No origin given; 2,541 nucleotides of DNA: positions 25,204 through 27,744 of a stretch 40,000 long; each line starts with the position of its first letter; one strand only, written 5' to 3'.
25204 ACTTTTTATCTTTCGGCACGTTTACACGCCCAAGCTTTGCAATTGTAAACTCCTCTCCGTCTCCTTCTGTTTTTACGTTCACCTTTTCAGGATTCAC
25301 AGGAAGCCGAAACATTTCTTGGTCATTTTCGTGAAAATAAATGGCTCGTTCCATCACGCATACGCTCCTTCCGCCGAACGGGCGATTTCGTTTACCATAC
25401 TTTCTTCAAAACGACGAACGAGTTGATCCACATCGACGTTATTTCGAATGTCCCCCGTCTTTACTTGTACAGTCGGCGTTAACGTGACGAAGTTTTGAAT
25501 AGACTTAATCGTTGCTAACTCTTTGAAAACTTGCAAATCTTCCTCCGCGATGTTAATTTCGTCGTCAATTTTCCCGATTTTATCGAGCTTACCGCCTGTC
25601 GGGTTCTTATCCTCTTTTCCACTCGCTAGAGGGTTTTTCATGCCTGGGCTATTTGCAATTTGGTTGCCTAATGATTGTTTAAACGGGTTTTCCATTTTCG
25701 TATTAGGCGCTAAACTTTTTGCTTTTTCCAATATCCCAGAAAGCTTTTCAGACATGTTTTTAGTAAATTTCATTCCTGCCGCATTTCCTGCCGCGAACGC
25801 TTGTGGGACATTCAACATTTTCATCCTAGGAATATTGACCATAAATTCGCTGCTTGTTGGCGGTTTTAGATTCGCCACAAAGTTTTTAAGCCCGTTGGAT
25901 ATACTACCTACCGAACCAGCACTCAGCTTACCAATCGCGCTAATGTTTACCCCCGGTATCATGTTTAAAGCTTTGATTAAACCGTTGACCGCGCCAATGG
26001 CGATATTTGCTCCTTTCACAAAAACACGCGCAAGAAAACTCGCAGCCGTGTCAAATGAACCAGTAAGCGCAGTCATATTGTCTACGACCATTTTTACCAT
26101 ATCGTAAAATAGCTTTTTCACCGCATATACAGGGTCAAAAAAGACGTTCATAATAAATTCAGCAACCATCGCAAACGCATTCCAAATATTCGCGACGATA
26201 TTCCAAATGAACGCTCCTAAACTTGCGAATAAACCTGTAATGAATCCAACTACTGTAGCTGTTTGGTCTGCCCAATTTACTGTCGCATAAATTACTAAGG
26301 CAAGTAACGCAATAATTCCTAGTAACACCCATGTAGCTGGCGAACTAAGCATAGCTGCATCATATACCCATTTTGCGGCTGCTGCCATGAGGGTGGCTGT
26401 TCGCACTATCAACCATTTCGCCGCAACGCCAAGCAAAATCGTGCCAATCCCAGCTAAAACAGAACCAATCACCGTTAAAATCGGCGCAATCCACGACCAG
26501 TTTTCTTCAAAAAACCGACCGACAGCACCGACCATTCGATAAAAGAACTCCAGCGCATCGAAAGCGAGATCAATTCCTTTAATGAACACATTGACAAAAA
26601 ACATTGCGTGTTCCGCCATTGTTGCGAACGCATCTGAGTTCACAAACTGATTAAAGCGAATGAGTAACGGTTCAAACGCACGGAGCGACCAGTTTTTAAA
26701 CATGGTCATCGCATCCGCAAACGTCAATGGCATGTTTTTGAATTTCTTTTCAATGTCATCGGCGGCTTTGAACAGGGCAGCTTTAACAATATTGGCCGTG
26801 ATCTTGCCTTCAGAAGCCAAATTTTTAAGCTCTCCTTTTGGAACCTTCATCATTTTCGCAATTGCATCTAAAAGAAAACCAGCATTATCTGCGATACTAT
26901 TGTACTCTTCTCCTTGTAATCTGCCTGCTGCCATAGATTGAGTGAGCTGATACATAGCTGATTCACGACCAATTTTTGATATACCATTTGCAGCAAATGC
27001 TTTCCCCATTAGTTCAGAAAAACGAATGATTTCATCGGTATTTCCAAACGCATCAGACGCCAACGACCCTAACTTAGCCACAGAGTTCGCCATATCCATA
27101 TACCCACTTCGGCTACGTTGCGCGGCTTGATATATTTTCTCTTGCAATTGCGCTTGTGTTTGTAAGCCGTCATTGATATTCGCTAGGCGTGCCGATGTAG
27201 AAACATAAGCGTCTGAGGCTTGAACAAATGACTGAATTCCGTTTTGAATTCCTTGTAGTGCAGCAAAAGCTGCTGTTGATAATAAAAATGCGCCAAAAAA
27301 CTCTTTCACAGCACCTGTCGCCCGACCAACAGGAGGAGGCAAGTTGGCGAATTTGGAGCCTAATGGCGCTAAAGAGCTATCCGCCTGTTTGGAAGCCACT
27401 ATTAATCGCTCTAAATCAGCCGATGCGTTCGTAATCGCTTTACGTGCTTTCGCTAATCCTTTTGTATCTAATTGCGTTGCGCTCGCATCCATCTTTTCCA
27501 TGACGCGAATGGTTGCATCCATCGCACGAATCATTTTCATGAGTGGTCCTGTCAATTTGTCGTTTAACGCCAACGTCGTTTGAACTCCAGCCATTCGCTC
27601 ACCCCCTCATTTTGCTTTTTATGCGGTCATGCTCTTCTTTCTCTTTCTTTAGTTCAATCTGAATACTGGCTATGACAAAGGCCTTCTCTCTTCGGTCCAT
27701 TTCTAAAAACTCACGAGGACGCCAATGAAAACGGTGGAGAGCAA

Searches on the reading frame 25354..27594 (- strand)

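Call 76: search_protein_families(library=pfam, proteins=[window:25354-27594:-], max_evalue=0.001)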
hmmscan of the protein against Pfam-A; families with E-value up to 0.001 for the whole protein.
window:25354-27594:- (746 aa): 1 family
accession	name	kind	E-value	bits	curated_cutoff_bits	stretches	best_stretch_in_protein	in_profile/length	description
PF20155.4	TMP_3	-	4.1e-43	147.8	41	1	121-301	1-181/192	Tape measure protein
